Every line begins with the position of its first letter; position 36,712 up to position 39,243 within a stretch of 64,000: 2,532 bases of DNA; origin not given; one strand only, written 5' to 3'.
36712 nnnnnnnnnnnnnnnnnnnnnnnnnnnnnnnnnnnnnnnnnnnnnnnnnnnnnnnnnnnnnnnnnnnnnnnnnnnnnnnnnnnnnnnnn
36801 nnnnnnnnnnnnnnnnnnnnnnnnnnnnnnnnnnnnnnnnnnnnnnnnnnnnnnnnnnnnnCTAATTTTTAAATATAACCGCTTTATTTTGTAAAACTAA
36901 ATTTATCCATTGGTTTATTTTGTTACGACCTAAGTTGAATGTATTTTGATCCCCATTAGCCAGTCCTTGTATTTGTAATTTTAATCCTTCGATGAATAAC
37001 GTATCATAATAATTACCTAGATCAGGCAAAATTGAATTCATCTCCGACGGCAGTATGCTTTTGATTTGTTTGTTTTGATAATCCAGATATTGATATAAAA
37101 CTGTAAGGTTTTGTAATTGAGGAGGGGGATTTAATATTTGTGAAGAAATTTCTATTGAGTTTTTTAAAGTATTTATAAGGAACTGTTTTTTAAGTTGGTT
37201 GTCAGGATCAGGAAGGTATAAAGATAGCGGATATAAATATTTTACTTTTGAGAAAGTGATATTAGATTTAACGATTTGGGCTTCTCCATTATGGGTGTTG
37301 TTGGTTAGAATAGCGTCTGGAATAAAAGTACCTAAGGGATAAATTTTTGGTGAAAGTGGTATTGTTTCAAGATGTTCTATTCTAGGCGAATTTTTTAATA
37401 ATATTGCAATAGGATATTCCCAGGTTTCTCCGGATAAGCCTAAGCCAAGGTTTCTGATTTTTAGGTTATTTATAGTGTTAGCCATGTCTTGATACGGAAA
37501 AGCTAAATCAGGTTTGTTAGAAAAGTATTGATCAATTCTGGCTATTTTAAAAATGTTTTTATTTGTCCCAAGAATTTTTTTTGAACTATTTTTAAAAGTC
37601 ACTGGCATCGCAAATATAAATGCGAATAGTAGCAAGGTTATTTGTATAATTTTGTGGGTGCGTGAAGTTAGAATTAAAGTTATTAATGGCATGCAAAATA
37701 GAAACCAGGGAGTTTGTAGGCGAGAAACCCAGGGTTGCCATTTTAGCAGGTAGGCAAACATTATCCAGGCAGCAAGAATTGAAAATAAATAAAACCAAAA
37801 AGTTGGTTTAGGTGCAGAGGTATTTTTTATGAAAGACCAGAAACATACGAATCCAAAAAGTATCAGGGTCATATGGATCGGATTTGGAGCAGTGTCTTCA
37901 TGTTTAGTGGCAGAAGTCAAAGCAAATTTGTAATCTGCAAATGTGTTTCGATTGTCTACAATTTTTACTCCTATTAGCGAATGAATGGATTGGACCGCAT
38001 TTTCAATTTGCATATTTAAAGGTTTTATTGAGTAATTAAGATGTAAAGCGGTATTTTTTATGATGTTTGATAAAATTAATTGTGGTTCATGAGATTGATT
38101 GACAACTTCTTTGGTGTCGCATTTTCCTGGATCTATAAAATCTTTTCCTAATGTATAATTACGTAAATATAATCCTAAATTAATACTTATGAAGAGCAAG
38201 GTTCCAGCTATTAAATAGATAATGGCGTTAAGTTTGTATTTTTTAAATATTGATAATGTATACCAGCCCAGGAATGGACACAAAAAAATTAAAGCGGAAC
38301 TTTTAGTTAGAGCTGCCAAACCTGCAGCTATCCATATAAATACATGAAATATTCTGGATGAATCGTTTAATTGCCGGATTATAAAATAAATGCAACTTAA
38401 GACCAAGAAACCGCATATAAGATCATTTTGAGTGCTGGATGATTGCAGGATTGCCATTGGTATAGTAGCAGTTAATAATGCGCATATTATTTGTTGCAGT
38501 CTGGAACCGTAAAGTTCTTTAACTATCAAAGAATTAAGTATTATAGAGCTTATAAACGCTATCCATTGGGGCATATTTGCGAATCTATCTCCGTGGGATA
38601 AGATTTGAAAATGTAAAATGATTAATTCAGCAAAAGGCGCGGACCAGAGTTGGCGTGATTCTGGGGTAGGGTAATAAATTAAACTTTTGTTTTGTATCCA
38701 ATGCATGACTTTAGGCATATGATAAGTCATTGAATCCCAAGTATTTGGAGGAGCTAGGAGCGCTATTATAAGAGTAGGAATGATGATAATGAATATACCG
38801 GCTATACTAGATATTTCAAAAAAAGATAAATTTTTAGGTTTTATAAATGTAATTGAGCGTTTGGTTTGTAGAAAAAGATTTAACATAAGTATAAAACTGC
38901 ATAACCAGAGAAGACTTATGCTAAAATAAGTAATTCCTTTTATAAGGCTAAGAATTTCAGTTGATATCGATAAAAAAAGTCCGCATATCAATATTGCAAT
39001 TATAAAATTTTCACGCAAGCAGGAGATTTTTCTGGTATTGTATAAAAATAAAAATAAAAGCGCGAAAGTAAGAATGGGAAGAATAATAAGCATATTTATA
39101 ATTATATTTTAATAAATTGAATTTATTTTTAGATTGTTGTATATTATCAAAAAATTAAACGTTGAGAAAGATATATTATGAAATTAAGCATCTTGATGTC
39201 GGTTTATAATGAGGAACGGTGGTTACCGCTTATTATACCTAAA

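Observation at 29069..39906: Battery of GT-C-like polytopic proteins interleaved with three polyprenyl-phosphate-type GT2 enzymes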

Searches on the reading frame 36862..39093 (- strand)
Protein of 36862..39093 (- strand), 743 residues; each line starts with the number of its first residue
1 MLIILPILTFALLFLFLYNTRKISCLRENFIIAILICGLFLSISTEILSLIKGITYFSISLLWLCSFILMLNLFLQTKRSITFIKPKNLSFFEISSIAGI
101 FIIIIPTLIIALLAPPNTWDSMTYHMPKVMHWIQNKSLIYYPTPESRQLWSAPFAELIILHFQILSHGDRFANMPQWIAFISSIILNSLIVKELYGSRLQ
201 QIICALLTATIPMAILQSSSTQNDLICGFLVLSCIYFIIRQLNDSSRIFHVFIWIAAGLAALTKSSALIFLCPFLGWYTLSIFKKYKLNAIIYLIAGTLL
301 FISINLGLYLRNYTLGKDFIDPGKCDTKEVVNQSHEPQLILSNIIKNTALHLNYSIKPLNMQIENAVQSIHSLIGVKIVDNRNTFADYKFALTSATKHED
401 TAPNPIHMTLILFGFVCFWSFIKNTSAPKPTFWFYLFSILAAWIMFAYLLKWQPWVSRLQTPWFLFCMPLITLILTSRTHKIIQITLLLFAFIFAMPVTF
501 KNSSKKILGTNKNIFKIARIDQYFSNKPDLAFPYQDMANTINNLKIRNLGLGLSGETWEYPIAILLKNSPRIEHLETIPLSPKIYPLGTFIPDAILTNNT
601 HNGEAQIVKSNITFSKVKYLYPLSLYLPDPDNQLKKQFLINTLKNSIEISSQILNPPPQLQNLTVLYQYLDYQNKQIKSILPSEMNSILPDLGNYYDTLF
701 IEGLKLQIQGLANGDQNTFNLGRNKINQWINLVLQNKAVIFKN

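Call 4: search_protein_families(library=pfam, proteins=[window:36862-39093:-], max_evalue=0.01)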
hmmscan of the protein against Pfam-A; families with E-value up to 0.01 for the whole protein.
window:36862-39093:- (743 aa): 2 families
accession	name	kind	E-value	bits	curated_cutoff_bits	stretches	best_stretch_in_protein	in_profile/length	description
PF13231.12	PMT_2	-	2.3e-06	28.4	26.1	1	157-302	9-152/160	Dolichyl-phosphate-mannose-protein mannosyltransferase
PF14897.12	EpsG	-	0.0069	16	30.1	1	394-503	205-316/326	EpsG family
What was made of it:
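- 36862..39093 (-): G: a 743-aa PMT_2/GT39-like GT-C enzyme with a ~245-aa C-terminal periplasmic domain. It converges on F with an 11-bp overlap. Pfam PMT_2, 28.4 bits against a gathering score of 26.1 (call 4).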

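Call 6: search_protein_families(library=ncbifam, proteins=[window:36862-39093:-], max_evalue=0.01)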
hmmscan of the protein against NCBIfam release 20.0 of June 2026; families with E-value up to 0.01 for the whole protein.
window:36862-39093:- (743 aa): 2 families
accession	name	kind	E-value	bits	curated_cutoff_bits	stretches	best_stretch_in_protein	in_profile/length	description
NF047510.1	LIC_10190_fam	subfamily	3.5e-06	26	100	1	180-302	174-296/424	LIC_10190 family membrane protein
TIGR03663.1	TIGR03663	subfamily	0.00016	20.8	126.25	1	162-463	63-328/435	flippase activity-associated protein Agl23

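Call 9: search_solved_structures(query=window:36862-39093:-, max_evalue=1)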
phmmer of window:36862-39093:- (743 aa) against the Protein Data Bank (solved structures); distinct sequences matched with E-value up to 1: 0.
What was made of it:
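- Tried and rejected: Single-sequence G against the PDB gave nothing (call 9).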

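Call 37: search_protein_representatives(protein=window:36862-39093:-)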
Query: 743 residues. Proteins with E-value up to 0.001 (for the whole library): 6220; up to 1e-10: 4533; up to 1e-30: 2699. The best 150 are listed.
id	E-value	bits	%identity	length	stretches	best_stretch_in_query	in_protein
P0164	0.0e+00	1512.0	100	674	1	70-743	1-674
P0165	1.5e-162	559.1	44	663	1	98-741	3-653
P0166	4.6e-132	458.4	39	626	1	126-742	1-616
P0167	1.7e-121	423.4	37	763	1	1-742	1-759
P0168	6.6e-118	411.6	36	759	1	2-737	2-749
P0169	2.0e-112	393.4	35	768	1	1-740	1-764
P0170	3.6e-112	392.6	35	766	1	1-740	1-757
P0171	5.8e-112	391.9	36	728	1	27-732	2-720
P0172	5.2e-111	388.7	35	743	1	3-740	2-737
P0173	5.6e-111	388.7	35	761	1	2-737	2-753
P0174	1.3e-109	384.1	33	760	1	1-736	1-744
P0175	7.5e-109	381.6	36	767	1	3-740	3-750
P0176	2.5e-106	373.3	33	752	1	1-730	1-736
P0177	3.3e-106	372.9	35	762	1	1-741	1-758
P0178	1.0e-104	368.0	34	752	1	9-736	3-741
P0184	3.0e-102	359.8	37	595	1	4-585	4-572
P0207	4.4e-97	342.7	41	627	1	6-572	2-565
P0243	3.3e-91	323.3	33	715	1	1-575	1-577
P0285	2.7e-88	313.7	36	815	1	1-580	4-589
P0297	2.5e-87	310.5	32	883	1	2-579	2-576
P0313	6.7e-86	305.7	33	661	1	1-632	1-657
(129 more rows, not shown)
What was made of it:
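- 36862..39093 (-): The family is large, with 6220 representatives (call 37).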

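Call 54: search_solved_structures(query=A4, max_evalue=10)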
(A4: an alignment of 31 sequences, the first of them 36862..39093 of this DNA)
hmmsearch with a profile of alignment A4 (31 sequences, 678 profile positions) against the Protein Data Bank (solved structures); distinct sequences matched with E-value up to 10: 9.
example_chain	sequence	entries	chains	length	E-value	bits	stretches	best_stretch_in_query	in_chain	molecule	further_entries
5ezm_A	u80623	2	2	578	0.00094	20.7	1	185-309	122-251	4-amino-4-deoxy-L-arabinose transferase or related glycosyltransferases of PMT family | 4-amino-4-deoxy-L-arabinose (L-Ara4N) transferase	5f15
7jk8_A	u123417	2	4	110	0.17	13.2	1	409-472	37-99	Multidrug SMR transporter | Multidrug transporter EmrE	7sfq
7mgx_A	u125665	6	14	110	0.81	11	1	409-472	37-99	Multidrug transporter EmrE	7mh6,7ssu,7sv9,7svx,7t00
8uoz_B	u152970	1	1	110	0.84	11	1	409-472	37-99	SMR family multidrug efflux protein EmrE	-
3b5d_A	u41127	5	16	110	0.85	11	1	409-472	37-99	Multidrug transporter emrE | SMR family multidrug efflux protein EmrE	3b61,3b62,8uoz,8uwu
2i68_A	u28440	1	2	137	0.89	10.9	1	409-472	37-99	Protein emrE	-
8uwu_A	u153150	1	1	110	1.1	10.6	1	409-472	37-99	SMR family multidrug efflux protein EmrE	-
8egs_J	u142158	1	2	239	2.8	9.3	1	509-558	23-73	Lower collar protein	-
8egr_J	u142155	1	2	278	3.7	8.8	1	509-558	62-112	gp16, tail stem protein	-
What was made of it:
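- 36862..39093 (-): The family profile hits ArnT 5ezm at E 9e-4 (call 54).
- On GT-C fold glycosyltransferases, class GT-C_A (ArnT/PMT/STT3-like): The G family profile against the PDB hits ArnT at E 9.4e-4 (call 54).
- G passes Pfam PMT_2 and its profile hits ArnT (calls 4, 54).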

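Call 65: list_cluster_members(proteins=[P0165, P0167, P0169, P0184, P0207, P0243, P0285, P0297, P0313, P0055])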
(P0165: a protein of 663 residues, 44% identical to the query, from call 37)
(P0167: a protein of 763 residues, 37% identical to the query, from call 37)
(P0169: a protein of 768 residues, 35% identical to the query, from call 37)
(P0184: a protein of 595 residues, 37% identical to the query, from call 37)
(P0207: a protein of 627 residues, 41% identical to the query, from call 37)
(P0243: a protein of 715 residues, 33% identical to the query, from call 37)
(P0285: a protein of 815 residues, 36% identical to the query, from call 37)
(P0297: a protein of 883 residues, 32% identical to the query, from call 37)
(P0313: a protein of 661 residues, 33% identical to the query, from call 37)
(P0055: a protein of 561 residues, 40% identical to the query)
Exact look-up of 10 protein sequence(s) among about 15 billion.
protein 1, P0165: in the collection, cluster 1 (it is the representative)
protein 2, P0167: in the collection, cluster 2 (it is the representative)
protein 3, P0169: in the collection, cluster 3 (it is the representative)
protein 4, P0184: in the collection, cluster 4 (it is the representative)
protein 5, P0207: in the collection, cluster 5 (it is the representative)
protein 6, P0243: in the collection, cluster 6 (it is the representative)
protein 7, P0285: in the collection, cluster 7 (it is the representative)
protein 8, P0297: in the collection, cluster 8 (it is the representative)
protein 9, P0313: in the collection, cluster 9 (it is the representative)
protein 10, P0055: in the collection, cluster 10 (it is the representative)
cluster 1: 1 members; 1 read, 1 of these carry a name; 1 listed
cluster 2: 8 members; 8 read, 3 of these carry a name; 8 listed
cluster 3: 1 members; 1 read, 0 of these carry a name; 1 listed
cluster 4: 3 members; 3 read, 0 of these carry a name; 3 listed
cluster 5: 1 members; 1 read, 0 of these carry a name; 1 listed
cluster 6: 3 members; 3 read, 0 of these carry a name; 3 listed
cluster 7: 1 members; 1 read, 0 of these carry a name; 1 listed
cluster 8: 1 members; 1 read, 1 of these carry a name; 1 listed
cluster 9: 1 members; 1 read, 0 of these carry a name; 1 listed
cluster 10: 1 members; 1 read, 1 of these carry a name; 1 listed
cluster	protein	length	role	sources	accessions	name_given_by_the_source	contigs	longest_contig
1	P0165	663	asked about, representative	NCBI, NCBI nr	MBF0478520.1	MAG: glycosyltransferase family 39 protein [Candidatus Omnitrophica bacterium] | glycosyltransferase family 39 protein [Candidatus Omnitrophota bacterium]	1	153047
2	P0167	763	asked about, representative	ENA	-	-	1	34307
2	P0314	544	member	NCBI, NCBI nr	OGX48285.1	MAG: hypothetical protein A2243_10425 [Omnitrophica WOR_2 bacterium RIFOXYA2_FULL_38_17]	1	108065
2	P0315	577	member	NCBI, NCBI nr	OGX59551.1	MAG: hypothetical protein A2447_11875 [Omnitrophica WOR_2 bacterium RIFOXYC2_FULL_38_12]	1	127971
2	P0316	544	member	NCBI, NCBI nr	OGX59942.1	MAG: hypothetical protein A2306_04410 [Omnitrophica WOR_2 bacterium RIFOXYB2_FULL_38_16]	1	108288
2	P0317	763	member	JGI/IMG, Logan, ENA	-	-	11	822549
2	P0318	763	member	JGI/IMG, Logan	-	-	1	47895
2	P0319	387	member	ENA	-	-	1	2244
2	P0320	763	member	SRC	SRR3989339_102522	-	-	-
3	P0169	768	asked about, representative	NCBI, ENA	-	-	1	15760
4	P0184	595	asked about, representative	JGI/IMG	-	-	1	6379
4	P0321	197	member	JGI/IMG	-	-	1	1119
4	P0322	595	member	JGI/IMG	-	-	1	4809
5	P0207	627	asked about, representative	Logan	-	-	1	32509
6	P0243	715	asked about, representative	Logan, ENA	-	-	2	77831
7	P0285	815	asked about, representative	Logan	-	-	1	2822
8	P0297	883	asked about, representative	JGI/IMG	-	hypothetical protein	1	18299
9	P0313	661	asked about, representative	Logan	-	-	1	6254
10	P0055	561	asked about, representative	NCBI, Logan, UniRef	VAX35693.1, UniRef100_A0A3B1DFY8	hypothetical protein MNBD_UNCLBAC01-501 [hydrothermal vent metagenome] | Glycosyltransferase RgtA/B/C/D-like domain-containing protein n=1 Tax=hydrothermal vent ...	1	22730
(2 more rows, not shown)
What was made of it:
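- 36862..39093 (-): Its ortholog is named 'glycosyltransferase family 39 protein' by NCBI (call 65).
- G passes Pfam PMT_2, and its ortholog is named GT39 by NCBI (calls 4, 65).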
